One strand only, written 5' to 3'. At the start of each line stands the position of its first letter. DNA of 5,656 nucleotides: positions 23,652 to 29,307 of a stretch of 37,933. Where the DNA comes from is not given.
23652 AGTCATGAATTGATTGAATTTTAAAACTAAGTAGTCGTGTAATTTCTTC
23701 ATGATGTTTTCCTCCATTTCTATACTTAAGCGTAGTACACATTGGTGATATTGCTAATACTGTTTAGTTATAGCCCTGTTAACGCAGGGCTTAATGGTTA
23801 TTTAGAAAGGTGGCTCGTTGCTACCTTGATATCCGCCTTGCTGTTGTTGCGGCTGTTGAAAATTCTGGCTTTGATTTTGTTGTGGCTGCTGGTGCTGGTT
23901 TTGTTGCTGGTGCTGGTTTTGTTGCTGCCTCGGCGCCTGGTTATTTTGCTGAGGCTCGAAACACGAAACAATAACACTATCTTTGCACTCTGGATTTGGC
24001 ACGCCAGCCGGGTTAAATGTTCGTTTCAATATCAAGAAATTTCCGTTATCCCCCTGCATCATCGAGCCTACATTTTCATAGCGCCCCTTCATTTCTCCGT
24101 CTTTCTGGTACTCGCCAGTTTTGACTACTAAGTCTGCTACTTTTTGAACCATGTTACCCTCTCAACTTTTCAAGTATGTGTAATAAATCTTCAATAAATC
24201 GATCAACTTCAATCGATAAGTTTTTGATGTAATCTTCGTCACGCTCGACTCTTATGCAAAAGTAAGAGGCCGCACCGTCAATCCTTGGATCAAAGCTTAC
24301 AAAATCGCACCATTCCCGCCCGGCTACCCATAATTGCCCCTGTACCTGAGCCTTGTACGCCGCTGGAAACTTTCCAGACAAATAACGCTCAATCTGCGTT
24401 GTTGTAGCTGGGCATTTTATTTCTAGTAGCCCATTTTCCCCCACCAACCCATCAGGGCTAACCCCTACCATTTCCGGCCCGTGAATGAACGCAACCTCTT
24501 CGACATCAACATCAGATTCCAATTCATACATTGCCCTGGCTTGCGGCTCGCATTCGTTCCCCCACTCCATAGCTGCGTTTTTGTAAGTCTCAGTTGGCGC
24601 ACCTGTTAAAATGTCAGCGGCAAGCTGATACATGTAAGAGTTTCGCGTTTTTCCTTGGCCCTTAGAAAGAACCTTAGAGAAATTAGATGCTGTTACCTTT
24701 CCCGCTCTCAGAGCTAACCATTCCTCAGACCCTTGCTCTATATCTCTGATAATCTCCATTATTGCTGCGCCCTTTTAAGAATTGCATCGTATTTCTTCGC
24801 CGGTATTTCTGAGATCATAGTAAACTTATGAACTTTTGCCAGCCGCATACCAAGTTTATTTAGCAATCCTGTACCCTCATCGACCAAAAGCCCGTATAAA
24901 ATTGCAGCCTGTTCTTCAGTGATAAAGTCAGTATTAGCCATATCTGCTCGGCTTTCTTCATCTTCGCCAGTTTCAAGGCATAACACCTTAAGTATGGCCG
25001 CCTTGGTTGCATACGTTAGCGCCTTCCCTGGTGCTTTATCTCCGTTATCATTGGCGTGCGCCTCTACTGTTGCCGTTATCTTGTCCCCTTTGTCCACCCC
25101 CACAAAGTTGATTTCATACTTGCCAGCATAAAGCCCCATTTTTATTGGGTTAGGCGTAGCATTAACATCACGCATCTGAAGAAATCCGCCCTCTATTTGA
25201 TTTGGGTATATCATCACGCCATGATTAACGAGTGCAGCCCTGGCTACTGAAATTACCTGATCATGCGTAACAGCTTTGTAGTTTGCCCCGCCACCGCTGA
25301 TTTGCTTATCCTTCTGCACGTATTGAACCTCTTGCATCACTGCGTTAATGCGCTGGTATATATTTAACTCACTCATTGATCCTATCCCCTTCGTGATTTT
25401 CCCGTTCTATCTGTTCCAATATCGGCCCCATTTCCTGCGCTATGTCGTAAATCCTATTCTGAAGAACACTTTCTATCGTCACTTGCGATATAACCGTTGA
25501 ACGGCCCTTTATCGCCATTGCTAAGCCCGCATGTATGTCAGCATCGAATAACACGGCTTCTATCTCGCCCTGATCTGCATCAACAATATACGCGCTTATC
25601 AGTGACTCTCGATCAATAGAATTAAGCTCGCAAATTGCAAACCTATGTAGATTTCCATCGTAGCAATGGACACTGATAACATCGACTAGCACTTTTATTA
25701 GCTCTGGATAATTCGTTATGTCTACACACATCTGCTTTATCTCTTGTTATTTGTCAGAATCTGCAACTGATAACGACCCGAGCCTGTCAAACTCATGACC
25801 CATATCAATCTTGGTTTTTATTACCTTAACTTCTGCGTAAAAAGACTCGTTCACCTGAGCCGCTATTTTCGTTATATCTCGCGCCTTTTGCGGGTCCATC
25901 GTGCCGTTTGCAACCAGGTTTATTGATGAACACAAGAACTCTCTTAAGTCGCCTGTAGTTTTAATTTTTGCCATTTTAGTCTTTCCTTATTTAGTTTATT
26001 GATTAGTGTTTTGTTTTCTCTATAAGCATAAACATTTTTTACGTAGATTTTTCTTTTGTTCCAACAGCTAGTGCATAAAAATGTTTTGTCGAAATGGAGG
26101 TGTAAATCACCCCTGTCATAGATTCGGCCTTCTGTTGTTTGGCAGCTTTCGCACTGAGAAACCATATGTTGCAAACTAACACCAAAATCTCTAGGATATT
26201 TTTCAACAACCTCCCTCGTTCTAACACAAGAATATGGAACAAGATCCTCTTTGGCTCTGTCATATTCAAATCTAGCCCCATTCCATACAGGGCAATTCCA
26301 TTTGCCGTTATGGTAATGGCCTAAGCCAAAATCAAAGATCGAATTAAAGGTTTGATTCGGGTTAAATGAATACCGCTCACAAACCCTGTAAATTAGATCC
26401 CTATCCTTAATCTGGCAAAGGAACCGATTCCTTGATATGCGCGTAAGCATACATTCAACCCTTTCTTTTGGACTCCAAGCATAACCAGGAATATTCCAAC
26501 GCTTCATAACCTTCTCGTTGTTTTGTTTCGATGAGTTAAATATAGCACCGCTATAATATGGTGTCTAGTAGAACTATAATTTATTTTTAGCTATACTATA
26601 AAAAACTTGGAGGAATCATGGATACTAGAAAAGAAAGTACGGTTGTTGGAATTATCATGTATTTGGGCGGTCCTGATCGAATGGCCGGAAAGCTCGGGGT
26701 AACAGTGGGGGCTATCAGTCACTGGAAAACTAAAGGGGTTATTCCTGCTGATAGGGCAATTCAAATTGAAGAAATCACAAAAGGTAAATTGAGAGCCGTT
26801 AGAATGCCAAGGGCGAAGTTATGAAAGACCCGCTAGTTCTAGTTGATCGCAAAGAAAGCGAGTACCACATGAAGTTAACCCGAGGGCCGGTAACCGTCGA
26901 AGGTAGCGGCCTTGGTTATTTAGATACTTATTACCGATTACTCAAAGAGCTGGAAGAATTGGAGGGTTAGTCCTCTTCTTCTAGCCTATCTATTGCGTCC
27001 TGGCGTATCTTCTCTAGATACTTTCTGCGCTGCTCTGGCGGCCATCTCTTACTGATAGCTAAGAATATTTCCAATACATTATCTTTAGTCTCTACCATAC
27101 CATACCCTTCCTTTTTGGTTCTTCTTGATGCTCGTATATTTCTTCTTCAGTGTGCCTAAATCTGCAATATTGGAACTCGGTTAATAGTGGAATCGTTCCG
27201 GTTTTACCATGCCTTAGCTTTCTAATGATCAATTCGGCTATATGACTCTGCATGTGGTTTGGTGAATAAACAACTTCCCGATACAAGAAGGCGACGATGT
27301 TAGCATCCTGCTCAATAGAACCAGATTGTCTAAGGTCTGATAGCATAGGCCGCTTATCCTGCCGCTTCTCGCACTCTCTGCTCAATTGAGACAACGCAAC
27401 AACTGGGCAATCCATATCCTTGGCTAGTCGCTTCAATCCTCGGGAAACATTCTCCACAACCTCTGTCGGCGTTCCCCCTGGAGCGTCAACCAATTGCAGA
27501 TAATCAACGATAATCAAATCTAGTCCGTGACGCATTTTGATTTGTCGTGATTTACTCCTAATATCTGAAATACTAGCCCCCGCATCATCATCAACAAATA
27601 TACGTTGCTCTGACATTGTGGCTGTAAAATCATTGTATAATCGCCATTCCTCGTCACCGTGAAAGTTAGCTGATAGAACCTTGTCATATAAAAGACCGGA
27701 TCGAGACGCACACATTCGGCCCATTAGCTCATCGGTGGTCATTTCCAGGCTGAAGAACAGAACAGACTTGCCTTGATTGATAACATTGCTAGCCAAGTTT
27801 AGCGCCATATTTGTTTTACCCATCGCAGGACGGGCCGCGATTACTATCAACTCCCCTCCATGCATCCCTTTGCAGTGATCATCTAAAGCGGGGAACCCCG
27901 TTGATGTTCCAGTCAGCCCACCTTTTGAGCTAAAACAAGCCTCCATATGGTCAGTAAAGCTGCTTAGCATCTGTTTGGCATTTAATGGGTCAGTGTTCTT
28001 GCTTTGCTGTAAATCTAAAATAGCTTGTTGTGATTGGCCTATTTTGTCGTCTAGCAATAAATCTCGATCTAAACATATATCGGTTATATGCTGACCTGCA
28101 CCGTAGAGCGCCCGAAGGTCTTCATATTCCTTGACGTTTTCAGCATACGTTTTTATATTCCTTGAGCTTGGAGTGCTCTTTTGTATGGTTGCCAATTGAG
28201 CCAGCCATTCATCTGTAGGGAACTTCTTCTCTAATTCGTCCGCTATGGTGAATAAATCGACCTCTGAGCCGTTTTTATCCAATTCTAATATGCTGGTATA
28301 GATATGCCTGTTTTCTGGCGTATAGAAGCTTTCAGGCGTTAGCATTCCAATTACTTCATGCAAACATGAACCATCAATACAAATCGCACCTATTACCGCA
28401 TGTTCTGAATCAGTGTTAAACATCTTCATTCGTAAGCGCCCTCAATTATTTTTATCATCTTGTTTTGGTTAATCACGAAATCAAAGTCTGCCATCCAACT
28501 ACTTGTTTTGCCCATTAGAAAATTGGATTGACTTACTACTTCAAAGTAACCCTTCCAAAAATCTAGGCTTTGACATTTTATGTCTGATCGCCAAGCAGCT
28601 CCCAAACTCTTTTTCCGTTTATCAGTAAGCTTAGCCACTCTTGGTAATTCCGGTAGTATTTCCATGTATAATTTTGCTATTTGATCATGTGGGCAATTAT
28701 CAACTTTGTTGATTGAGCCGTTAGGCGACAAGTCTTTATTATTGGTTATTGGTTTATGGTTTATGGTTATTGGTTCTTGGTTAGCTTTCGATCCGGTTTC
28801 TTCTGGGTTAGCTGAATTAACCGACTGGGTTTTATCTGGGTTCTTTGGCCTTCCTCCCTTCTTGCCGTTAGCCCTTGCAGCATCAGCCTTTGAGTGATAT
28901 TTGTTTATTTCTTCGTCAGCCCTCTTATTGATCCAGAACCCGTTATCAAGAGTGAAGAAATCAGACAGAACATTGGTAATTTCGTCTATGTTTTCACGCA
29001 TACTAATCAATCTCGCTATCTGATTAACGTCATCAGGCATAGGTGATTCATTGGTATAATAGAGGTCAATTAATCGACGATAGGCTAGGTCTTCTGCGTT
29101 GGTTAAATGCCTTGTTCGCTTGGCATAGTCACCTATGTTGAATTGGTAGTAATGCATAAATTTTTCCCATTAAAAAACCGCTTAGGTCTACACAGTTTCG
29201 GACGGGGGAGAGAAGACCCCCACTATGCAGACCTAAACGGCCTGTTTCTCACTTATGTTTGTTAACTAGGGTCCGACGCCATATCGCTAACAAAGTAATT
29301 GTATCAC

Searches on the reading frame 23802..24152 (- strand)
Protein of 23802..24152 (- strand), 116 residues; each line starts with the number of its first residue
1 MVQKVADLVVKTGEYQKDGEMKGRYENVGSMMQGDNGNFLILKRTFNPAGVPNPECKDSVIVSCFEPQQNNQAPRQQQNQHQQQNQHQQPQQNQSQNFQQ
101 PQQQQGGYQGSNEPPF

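Call 46: search_protein_families(library=phrogs, proteins=[window:23802-24152:-], max_evalue=0.001)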
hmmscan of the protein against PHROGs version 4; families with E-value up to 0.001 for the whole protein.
window:23802-24152:- (116 aa): 2 families
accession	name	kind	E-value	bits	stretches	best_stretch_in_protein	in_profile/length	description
phrog_37570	-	unknown function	2.3e-11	45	1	5-51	2-48/116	-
phrog_18187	-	unknown function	1.5e-07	32.8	1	6-88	5-86/94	-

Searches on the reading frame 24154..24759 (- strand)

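Call 46: search_protein_families(library=phrogs, proteins=[window:24154-24759:-], max_evalue=0.001)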
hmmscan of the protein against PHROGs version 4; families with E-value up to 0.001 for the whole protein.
window:24154-24759:- (201 aa): 5 families
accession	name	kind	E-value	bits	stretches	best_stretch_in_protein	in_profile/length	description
phrog_149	-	DNA, RNA and nucleotide metabolism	2.7e-46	159.5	1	3-198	593-799/1242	exonuclease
phrog_434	-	DNA, RNA and nucleotide metabolism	3.2e-29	103.3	1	3-192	49-236/372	RecE-like recombination exonuclease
phrog_7655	-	DNA, RNA and nucleotide metabolism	2.7e-10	40.7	1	4-156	3-152/551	RecE-like recombination exonuclease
phrog_19855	-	head and packaging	1.2e-09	37.3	1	6-151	461-601/1257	virion structural protein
phrog_19459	-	unknown function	0.00039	21.2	1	4-52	14-67/73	-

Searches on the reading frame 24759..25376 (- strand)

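Call 46: search_protein_families(library=phrogs, proteins=[window:24759-25376:-], max_evalue=0.001)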
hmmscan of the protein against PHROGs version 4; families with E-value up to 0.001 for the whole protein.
window:24759-25376:- (205 aa): 2 families
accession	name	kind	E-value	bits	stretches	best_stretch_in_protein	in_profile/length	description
phrog_155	-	DNA, RNA and nucleotide metabolism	1.5e-22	81.6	1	1-199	63-260/308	Erf-like ssDNA annealing protein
phrog_21649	-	unknown function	2.3e-07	31.4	1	6-134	42-159/351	-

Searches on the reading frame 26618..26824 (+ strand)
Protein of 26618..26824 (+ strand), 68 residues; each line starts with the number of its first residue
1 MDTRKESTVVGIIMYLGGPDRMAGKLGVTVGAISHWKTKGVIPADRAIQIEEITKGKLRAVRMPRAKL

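Call 46: search_protein_families(library=phrogs, proteins=[window:26618-26824:+], max_evalue=0.001)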
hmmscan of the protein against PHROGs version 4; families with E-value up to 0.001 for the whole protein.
window:26618-26824:+ (68 aa): 4 families
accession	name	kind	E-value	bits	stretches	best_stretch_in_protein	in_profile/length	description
phrog_409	-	transcription regulation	3.4e-10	41.5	1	13-60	21-67/127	transcriptional regulator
phrog_35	-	transcription regulation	3e-09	38.2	1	15-60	85-130/181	transcriptional repressor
phrog_8008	-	DNA, RNA and nucleotide metabolism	2.3e-05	25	1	12-44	10-42/66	DNA binding protein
phrog_2856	-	transcription regulation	0.00072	20.2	1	12-52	55-95/165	transcriptional regulator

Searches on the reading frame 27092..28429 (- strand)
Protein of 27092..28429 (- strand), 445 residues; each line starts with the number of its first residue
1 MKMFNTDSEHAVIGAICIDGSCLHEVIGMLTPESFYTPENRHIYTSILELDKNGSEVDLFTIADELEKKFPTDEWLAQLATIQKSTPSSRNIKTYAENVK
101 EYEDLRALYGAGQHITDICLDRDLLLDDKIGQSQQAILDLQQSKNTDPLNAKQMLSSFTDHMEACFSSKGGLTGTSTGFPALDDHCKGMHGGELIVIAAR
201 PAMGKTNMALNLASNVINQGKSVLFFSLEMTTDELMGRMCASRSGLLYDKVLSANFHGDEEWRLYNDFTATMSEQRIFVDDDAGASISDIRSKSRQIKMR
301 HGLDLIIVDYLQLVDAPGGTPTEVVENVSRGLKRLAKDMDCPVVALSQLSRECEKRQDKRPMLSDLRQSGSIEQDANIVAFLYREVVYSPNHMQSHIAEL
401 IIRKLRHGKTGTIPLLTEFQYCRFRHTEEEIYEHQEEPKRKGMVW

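Call 10: search_protein_families(library=phrogs, proteins=[window:27092-28429:-], max_evalue=0.01)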
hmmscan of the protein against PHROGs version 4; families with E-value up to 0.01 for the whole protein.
window:27092-28429:- (445 aa): 11 families
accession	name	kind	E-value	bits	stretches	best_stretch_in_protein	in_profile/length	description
phrog_19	-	DNA, RNA and nucleotide metabolism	1.1e-108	365.8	1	1-437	156-591/621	DnaB-like replicative helicase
phrog_11530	-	unknown function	5.7e-47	160.9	1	273-425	2-154/184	-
phrog_243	-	DNA, RNA and nucleotide metabolism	1.1e-45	156.7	1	168-429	13-270/273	DnaB-like replicative helicase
phrog_239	-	DNA, RNA and nucleotide metabolism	2.1e-34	120.6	1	155-430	323-602/801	DNA primase/helicase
phrog_23150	-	unknown function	7.8e-13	49.5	1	5-213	8-215/217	-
phrog_19347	-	unknown function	5e-12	47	2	366-391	1-26/79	-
phrog_5482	-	unknown function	1.1e-11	45.1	1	155-430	11-302/341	-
phrog_97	-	other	8.9e-07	29.4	1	174-262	49-137/506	UvsX-like recombinase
phrog_20000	-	unknown function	0.0039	18.3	1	4-64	27-87/132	-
phrog_8337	-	DNA, RNA and nucleotide metabolism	0.0069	16.8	0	176-234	51-112/273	DNA repair protein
phrog_19720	-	unknown function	0.0083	16.8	0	196-240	4-48/213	-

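Call 11: search_protein_families(library=pfam, proteins=[window:27092-28429:-], max_evalue=0.001)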
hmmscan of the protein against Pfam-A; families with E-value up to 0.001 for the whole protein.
window:27092-28429:- (445 aa): 4 families
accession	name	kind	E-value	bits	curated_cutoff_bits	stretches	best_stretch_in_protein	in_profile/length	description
PF03796.21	DnaB_C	-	8e-85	284.7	27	1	174-425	1-254/255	DnaB-like helicase C terminal domain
PF00772.26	DnaB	-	1.4e-23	83.4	23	1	4-101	4-103/103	DnaB-like helicase N terminal domain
PF13481.12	AAA_25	-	7.2e-14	52.3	27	1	179-349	19-190/195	AAA domain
PF06745.19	ATPase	-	7.4e-05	22.7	26.6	1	176-349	2-164/231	KaiC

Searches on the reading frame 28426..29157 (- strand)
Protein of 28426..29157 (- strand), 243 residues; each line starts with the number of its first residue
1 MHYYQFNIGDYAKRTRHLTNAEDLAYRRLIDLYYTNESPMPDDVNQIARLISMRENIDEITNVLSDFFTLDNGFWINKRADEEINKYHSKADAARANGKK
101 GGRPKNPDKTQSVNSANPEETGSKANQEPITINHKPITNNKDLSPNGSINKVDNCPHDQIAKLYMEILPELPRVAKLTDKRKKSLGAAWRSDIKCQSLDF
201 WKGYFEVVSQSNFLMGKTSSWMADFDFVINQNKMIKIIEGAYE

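Call 10: search_protein_families(library=phrogs, proteins=[window:28426-29157:-], max_evalue=0.01)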
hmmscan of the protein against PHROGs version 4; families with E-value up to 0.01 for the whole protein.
window:28426-29157:- (243 aa): 14 families
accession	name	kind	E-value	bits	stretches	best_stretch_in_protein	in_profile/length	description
phrog_21472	-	unknown function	7.6e-57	194.2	1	1-242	4-291/299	-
phrog_9327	-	DNA, RNA and nucleotide metabolism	4e-39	135.9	1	1-196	4-201/276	primosomal protein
phrog_12767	-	unknown function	8e-38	131.7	1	1-148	1-151/324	-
phrog_4118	-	DNA, RNA and nucleotide metabolism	2.2e-29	103.9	1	1-143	1-159/315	primosomal protein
phrog_6451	-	DNA, RNA and nucleotide metabolism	3e-26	93.8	1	1-150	1-167/272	primosomal protein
phrog_3992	-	DNA, RNA and nucleotide metabolism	1.3e-25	91.6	1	1-152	5-155/345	primosomal protein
phrog_5810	-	DNA, RNA and nucleotide metabolism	3.3e-25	90.2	1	106-242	122-266/268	replication initiation protein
phrog_19658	-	DNA, RNA and nucleotide metabolism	2.6e-21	77.4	1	118-243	126-250/283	replication initiation protein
phrog_22470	-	DNA, RNA and nucleotide metabolism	5.2e-21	75.9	1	140-242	230-338/340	replication protein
phrog_345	-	DNA, RNA and nucleotide metabolism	1.4e-20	75.2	1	87-242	125-289/297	replication initiation O-like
phrog_6950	-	unknown function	3.8e-19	70.1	1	1-125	1-126/415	-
phrog_10469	-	DNA, RNA and nucleotide metabolism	1.4e-16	61.6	1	79-243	118-273/305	DnaD-like helicase loader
phrog_24933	-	unknown function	3.1e-06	28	1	158-240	24-122/127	-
phrog_16304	-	unknown function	7.8e-06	27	1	76-154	55-132/244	-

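Call 11: search_protein_families(library=pfam, proteins=[window:28426-29157:-], max_evalue=0.001)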
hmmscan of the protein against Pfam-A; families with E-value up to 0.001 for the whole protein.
window:28426-29157:- (243 aa): 1 family
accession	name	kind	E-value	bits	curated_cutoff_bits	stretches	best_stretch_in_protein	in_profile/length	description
PF07120.17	DUF1376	-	3.8e-25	88.5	30.1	1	2-84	1-85/86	Protein of unknown function (DUF1376)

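Call 14: find_related_loci(query=window:28426-29157:-, collection=viral_contigs, flank=10000)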
Query window:28426-29157:- (243 aa) in viral_contigs; peptide patterns used: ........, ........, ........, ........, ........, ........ (x = any residue, [..] = any of these).
599 stretches matched a pattern (row limit reached: there are more); 595 encode a relative of the query (tblastn E <= 1e-3); the best 80 are kept; 80 distinct loci.
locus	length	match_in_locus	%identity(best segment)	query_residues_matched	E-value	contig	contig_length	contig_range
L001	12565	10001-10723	47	1-242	2e-70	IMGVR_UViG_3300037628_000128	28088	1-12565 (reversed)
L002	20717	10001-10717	43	1-242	4e-59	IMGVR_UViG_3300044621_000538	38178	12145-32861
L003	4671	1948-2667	40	1-242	3e-59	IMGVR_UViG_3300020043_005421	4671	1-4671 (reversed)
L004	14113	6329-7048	40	1-242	3e-59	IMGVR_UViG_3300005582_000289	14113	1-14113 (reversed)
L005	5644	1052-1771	42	1-242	6e-59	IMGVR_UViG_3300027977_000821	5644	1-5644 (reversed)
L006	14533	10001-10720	42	1-242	7e-59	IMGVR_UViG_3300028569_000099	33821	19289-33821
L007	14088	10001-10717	42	1-242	8e-58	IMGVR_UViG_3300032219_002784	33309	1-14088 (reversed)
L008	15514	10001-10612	51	1-190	7e-57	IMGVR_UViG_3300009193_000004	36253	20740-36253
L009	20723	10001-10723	41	1-242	2e-56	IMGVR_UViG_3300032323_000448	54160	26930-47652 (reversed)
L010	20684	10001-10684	48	1-217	2e-56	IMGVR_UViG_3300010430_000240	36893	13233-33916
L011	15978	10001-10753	39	1-239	2e-55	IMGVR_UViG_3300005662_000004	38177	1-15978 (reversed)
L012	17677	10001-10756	40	1-243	4e-55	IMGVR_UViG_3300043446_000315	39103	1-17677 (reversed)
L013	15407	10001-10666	47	1-190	3e-54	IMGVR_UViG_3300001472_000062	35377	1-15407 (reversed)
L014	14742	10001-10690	45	1-203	2e-54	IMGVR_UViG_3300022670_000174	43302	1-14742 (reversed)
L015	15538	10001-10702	41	1-231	5e-54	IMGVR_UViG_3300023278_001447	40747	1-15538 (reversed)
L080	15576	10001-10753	33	1-242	7e-43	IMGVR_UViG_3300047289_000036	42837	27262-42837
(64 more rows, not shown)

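Call 55: search_dna_similar(query=window:28426-29157:-, collection=phages, mode=protein, max_rows=15)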
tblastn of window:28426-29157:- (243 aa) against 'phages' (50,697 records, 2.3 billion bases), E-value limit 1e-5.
Records with a match: 155; places in all: 155; records where one place covers at least 80% of the query: 6.
Best place of each record, by identity: <60% 155.
By first word of the organism name: Pseudomonas 47; Acinetobacter 38; Vibrio 22; Moraxella 16; Caudoviricetes 4; Ralstonia 4; Shewanella 3; Ruminococcus 3; Thalassomonas 2; Aeromonas 2; and 12 more.
By host as written in the record: - 23; Pseudomonas aeruginosa 17; Moraxella catarrhalis 16; Acinetobacter baumannii 9; Pseudomonas aeruginosa PA14 5; Pseudomonas syringae 7C 4; Vibrio lentus 3; Vibrio alginolyticus 3; and 54 more.
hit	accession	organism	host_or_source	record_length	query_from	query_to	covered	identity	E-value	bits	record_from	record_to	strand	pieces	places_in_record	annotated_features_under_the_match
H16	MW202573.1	Caudoviricetes sp.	Manatee Spring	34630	1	243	100%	40.1%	4e-52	186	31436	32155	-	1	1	hypothetical protein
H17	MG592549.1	Vibrio phage 1.183.O._10N.286.48.B7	Vibrio sp.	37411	1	190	78%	50.0%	2e-52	187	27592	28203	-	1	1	protein of unknown function DUF1376 | NVP1183O_CRISPR_spacer_1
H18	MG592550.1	Vibrio phage 1.184.A._10N.286.49.A5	Vibrio cyclitrophicus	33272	1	190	78%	50.0%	2e-52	187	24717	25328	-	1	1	protein of unknown function DUF1376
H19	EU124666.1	Thalassomonas phage BA3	Thalassomonas loyana LMG 22536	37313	1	190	78%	48.1%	1e-46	171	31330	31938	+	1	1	hypothetical protein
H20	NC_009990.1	Thalassomonas phage BA3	Thalassomonas loyana LMG 22536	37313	1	190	78%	48.1%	1e-46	171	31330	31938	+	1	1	hypothetical protein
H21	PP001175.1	Vibrio phage vB_VpaS_PGA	Vibrio parahaemolyticus MCCC 1A16298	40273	1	217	89%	34.5%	1e-28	119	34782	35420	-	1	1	hypothetical protein (x2)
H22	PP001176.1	Vibrio phage vB_VpaS_PGB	Vibrio parahaemolyticus MCCC 1A16298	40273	1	217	89%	34.5%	1e-28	119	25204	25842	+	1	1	hypothetical protein (x2)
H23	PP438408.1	Leptolyngbya phage Lbo-JY16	Leptolyngbya boryana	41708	8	243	97%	31.1%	1e-23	104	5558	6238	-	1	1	hypothetical protein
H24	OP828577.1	Plectonema phage Lbo240-yong2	Leptolyngya boryana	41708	8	243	97%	31.1%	1e-23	104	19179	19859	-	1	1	replication protein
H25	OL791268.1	Phage zth2-2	-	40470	1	156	64%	44.9%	1e-28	119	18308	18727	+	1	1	record has no annotation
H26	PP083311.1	Pseudomonas phage VB_PaD_phPA-G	Pseudomonas aeruginosa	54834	1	146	60%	46.5%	3e-33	132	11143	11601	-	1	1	primosomal protein | hypothetical protein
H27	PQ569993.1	Xanthomonas phage Rb1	Xanthomonas campestris pv. campestris ...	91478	1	237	98%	28.6%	1e-26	113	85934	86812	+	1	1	DUF1376 protein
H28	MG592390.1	Vibrio phage 1.003.O._10N.286.48.A2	Vibrio lentus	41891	1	143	59%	47.3%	5e-30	123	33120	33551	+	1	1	protein of unknown function DUF1376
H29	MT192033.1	Chlorobiaceae phage CV-1-33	Chlorobiaceae bacterium strain GSB-B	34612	1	137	56%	48.9%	5e-33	131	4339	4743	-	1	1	hypothetical protein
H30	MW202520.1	Caudoviricetes sp.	Manatee Spring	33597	1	152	63%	43.9%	4e-31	126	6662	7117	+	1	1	hypothetical protein (x2)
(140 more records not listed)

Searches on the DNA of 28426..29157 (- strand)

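Call 49: search_rna_families(sources=[L022, L054, L070, L001, L034, L069], threshold=gathering)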
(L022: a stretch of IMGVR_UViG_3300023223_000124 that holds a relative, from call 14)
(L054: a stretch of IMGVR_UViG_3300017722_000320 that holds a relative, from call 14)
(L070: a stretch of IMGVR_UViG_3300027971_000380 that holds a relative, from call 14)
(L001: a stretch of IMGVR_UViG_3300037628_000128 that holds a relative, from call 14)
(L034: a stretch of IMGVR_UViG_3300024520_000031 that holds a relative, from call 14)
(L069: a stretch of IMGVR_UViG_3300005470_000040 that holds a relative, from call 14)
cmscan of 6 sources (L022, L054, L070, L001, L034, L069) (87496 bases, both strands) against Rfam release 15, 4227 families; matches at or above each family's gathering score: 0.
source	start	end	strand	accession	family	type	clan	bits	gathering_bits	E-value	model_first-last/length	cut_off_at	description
